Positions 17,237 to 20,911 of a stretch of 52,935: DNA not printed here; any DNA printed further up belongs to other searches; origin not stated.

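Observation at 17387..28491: Permuted Wadjet/Mks-like SMC module (Toprim gene first) arrayed with a SWIM-SNF2 helicase: candidate undescribed variant of an anti-plasmid/anti-phage system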

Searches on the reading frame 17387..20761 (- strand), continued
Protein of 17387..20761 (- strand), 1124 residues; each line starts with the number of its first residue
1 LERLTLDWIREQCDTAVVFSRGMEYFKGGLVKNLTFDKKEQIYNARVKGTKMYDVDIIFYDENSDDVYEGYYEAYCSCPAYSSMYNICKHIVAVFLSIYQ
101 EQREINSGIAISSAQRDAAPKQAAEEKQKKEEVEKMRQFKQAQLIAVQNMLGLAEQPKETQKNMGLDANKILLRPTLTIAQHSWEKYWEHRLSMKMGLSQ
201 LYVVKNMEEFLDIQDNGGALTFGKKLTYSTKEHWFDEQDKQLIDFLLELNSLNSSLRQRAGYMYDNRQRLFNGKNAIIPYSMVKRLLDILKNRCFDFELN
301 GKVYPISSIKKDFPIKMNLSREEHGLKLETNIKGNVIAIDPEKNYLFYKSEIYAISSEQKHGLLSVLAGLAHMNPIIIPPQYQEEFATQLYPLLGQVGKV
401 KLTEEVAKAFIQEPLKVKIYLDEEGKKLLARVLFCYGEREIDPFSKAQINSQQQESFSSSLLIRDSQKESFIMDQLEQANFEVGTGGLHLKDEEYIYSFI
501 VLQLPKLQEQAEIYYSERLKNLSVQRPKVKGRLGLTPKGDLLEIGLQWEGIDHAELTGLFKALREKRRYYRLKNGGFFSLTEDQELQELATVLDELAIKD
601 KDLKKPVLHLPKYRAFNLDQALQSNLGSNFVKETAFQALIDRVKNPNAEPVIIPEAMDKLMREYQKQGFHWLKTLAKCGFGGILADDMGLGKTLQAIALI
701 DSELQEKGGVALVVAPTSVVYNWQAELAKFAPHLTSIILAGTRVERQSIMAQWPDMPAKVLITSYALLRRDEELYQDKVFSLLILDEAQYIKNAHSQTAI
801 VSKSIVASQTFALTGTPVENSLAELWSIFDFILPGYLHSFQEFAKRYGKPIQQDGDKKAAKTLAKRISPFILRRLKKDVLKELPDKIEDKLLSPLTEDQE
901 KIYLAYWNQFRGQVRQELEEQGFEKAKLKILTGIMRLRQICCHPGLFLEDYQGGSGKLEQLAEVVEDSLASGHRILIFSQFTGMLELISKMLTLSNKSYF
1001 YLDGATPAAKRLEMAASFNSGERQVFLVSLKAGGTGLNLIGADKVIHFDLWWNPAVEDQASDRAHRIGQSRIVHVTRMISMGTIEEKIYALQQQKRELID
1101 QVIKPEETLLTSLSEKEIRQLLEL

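Call 85: find_encoding_contigs(protein=P0129, flank=10000, max_places=1)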
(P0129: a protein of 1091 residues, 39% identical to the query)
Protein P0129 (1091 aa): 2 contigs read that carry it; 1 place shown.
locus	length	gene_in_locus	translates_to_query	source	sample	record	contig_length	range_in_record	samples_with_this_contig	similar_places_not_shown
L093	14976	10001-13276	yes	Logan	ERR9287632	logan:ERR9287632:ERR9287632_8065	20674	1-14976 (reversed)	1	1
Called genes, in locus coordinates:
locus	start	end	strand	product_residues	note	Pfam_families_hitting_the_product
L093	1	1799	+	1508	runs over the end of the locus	PF00668:Condensation, PF00501:AMP-binding, PF13193:AMP-binding_C, PF00550:PP-binding, PF00668:Condensation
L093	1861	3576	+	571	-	PF00664:ABC_membrane, PF00005:ABC_tran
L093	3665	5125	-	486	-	PF07833:Cu_amine_oxidN1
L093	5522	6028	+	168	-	PF01257:2Fe-2S_thioredx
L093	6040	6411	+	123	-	PF01257:2Fe-2S_thioredx (weak)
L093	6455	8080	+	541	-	PF01512:Complex1_51K, PF10531:SLBB (weak), PF10589:NADH_4Fe-4S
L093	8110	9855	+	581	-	PF13510:Fer2_4, PF10588:NADH-G_4Fe-4S_3, PF14697:Fer4_21 (faint), PF00037:Fer4 (weak), PF02906:Fe_hyd_lg_C, PF02256:Fe_hyd_SSU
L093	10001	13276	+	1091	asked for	PF04434:SWIM, PF08455:SNF2_assoc, PF00176:SNF2-rel_dom, PF00270:DEAD (weak), PF04851:ResIII, PF00271:Helicase_C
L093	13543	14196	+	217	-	PF03315:SDH_beta, PF01842:ACT, PF22629:ACT_AHAS_ss (weak)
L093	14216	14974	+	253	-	?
